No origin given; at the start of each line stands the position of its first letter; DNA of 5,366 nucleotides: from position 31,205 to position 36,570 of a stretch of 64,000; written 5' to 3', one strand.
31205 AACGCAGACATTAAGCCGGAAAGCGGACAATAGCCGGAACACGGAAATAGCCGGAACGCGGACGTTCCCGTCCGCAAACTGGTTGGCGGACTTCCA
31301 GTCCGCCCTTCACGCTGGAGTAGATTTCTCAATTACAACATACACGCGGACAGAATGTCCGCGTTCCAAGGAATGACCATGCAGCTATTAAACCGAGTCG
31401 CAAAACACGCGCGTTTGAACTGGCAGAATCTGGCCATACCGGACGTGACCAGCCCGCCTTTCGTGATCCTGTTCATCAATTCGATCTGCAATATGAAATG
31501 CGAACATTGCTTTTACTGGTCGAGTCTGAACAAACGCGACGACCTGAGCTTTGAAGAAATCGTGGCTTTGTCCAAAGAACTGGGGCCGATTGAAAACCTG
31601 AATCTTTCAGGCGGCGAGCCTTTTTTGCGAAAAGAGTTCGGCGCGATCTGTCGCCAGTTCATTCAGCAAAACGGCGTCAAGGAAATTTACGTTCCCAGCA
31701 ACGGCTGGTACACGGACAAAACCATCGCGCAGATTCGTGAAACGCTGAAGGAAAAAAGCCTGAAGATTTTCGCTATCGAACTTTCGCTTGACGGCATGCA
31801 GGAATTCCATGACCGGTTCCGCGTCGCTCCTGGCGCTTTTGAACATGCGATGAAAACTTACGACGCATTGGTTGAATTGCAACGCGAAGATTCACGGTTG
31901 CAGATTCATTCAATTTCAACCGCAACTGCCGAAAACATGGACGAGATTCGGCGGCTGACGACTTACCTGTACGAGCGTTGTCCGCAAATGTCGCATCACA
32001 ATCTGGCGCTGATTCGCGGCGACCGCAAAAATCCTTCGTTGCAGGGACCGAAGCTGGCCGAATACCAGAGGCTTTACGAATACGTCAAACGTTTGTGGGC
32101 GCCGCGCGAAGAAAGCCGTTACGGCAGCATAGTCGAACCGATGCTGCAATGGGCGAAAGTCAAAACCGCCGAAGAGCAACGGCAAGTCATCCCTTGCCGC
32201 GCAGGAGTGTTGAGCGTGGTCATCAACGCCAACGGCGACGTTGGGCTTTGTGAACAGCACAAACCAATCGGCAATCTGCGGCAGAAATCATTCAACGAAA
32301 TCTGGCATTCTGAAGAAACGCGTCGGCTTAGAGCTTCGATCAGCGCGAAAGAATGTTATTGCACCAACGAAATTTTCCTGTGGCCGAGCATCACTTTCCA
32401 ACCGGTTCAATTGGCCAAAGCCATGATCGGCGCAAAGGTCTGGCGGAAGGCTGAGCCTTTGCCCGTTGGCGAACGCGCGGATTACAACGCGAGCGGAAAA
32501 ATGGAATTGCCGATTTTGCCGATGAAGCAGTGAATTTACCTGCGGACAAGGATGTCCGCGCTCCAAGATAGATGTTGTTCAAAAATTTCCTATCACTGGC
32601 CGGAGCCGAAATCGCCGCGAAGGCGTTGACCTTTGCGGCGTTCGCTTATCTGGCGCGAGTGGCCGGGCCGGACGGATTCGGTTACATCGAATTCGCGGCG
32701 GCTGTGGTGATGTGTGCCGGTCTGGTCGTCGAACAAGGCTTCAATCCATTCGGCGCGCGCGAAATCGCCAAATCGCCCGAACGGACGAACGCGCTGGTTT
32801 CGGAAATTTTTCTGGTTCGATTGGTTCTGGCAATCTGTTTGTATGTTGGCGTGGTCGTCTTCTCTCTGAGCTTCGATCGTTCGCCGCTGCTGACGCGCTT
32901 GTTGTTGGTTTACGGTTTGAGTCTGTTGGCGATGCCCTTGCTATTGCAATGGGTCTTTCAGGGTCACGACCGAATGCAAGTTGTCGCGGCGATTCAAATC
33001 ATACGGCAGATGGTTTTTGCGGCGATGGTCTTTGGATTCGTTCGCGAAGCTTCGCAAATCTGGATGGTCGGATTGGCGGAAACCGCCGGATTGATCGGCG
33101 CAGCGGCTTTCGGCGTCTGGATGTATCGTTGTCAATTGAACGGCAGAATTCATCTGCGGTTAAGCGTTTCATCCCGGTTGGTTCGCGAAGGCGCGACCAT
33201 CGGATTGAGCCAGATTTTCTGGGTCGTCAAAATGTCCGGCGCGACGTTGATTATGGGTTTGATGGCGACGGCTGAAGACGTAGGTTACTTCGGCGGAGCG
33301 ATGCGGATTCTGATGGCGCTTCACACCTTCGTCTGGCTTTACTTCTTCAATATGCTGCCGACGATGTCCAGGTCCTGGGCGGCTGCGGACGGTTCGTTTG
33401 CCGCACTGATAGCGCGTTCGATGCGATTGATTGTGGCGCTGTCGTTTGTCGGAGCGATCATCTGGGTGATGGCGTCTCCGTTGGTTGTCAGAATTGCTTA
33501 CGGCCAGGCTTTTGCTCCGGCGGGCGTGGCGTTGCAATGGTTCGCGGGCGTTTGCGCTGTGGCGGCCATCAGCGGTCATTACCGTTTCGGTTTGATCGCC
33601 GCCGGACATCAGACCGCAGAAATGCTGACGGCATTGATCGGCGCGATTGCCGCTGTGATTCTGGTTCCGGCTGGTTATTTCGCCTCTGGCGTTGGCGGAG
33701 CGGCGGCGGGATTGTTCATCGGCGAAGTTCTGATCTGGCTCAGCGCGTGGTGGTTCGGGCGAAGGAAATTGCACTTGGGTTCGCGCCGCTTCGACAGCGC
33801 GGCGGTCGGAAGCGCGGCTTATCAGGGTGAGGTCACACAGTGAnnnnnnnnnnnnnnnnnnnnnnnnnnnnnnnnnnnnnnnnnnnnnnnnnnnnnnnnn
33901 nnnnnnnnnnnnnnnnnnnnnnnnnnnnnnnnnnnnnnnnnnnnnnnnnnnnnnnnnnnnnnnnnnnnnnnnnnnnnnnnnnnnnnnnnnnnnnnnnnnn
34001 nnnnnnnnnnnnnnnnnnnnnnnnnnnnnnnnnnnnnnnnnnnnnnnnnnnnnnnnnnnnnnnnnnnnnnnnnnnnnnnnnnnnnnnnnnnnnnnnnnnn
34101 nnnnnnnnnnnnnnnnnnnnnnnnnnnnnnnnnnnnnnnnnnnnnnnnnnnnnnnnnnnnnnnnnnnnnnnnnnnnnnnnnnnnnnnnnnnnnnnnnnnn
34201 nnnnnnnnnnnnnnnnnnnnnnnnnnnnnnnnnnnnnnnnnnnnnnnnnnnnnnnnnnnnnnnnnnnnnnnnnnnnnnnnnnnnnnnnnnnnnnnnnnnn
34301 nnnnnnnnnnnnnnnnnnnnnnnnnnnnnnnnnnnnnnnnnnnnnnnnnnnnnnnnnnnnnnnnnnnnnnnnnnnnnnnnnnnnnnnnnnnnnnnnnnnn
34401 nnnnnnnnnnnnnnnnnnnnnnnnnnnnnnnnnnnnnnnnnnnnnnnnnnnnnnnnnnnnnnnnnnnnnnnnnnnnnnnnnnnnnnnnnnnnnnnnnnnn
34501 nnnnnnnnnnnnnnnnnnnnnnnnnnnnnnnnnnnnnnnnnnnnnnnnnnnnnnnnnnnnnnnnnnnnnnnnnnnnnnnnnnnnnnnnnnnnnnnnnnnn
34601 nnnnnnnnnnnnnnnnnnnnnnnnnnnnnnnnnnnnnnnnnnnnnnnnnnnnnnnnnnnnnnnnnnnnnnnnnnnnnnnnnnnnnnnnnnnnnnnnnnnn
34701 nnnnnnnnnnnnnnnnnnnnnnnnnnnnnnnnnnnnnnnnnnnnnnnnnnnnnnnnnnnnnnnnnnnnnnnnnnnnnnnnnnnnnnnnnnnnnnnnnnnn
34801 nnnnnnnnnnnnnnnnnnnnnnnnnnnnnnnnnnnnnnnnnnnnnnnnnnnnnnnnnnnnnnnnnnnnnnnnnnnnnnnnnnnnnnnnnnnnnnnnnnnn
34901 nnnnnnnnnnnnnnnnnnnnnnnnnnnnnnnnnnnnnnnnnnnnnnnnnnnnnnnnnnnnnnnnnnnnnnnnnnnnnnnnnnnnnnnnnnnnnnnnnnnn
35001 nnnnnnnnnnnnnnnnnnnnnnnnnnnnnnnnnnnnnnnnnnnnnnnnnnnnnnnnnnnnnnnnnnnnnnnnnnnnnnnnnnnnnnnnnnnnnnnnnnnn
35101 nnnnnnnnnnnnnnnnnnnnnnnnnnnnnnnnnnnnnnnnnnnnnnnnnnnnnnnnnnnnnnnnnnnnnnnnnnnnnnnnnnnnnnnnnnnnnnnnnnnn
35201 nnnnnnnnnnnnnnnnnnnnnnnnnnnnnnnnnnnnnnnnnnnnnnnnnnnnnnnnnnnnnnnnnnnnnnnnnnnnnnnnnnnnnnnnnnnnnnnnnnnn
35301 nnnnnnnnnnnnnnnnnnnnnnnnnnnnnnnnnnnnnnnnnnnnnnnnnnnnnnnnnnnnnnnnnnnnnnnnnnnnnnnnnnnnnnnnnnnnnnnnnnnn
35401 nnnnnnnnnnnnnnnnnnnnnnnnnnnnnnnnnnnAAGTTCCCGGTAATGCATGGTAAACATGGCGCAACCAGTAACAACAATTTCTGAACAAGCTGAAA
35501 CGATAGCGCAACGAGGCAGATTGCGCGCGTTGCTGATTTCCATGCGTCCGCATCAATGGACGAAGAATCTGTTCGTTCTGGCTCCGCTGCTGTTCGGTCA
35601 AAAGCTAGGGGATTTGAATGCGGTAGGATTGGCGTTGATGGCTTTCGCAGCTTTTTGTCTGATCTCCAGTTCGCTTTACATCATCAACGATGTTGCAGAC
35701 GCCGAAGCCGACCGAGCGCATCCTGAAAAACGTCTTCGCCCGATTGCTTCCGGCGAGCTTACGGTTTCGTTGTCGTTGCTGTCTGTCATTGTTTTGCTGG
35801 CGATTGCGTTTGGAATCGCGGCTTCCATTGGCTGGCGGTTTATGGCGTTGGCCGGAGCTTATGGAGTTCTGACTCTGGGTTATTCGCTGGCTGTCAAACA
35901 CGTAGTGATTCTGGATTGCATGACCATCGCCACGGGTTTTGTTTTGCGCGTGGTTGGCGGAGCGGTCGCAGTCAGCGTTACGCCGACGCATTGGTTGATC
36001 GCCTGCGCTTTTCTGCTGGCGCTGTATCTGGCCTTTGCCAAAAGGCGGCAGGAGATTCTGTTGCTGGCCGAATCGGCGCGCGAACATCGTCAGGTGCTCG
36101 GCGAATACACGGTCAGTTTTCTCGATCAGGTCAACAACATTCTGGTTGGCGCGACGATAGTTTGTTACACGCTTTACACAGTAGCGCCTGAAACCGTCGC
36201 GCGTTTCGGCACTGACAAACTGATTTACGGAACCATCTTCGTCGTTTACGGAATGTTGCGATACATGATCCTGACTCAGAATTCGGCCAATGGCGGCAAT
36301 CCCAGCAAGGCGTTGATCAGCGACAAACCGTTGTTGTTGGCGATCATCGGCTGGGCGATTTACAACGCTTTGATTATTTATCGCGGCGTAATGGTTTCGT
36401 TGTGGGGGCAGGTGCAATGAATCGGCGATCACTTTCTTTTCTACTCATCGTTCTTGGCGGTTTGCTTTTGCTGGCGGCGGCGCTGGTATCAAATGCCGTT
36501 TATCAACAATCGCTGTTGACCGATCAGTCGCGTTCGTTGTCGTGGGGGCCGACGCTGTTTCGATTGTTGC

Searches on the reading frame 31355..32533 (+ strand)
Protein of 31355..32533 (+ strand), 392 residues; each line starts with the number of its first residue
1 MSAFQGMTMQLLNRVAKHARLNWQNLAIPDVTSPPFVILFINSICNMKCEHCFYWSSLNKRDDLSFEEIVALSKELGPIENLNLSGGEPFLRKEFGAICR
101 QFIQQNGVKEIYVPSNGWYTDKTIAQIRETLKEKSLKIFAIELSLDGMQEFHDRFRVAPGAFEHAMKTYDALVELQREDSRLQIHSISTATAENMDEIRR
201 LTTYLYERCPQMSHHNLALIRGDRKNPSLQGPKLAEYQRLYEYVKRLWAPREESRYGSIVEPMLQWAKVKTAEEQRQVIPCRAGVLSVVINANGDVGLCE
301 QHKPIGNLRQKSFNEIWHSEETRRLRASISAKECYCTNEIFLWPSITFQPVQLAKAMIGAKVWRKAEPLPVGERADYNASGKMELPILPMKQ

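Call 24: search_protein_families(library=pfam, proteins=[window:31355-32533:+], max_evalue=0.001)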
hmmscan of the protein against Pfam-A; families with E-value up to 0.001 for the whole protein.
window:31355-32533:+ (392 aa): 3 families
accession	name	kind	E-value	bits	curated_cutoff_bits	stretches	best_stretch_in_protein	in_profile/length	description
PF04055.27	Radical_SAM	-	4.9e-16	59.8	29.5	1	43-198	5-162/166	Radical SAM superfamily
PF13186.11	SPASM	-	1.4e-11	44.9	21.5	1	281-336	1-63/67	Iron-sulfur cluster-binding domain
PF13353.11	Fer4_12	-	6.9e-05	23.6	22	1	42-133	12-103/137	4Fe-4S single cluster domain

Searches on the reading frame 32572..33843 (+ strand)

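Call 24: search_protein_families(library=pfam, proteins=[window:32572-33843:+], max_evalue=0.001)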
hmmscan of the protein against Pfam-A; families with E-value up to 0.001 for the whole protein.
window:32572-33843:+ (423 aa): 2 families
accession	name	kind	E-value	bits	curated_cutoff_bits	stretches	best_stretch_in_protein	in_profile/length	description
PF01943.22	Polysacc_synt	-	8.6e-30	104.5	28.2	1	3-269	2-274/274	Polysaccharide biosynthesis protein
PF13440.11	Polysacc_synt_3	-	1.2e-10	41.6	23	1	27-316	2-290/293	Polysaccharide biosynthesis protein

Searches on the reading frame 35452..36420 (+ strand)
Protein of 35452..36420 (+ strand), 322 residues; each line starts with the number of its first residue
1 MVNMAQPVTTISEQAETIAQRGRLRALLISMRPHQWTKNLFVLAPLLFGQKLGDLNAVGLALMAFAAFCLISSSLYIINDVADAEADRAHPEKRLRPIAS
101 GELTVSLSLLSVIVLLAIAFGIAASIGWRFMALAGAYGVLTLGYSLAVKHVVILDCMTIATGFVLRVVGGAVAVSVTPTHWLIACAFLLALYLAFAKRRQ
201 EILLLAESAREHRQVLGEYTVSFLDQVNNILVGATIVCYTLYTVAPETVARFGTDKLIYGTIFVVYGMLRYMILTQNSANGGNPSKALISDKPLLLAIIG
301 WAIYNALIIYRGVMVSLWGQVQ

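Call 24: search_protein_families(library=pfam, proteins=[window:35452-36420:+], max_evalue=0.001)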
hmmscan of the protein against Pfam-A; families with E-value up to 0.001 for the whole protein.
window:35452-36420:+ (322 aa): 1 family
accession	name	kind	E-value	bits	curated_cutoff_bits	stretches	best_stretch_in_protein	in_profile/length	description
PF01040.23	UbiA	-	1e-19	71.3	34.2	1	57-276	18-233/250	UbiA prenyltransferase family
